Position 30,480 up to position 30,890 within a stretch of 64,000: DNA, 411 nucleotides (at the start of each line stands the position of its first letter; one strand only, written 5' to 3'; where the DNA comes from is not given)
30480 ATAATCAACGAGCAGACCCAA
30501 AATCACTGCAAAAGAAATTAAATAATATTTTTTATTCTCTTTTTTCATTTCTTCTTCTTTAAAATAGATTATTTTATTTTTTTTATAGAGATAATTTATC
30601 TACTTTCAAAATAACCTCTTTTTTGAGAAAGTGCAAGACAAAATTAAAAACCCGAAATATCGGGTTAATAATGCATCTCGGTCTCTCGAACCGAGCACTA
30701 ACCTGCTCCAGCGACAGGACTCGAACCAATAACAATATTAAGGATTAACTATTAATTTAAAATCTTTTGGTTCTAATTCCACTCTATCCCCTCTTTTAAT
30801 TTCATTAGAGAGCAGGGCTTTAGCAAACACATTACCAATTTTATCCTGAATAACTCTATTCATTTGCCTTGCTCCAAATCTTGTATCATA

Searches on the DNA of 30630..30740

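Call 54: search_rna_families(source=window, start=30630, end=30740, threshold=evalue, max_evalue=10)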
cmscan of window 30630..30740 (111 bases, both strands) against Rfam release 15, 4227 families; matches with E-value up to 10: 4.
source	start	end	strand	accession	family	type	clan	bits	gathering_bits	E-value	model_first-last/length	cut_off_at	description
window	30684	30730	-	RF03199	MIR5271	Gene; miRNA;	-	19.5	90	0.15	1-78/78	no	MIR5271 microRNA precursor family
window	30642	30697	-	RF02837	anti-hemB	Gene; sRNA;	-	15.6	49.5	0.1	1-81/81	no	Burkholderia RNA 7 (anti-hemB)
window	30630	30672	-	RF01386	isrB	Gene; sRNA;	-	11.9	35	4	1-43/87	3'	isrB Hfq binding RNA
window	30706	30724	-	RF03337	mir-6505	Gene; miRNA;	-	11.3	96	9.6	26-44/68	no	mir-6505 microRNA precursor family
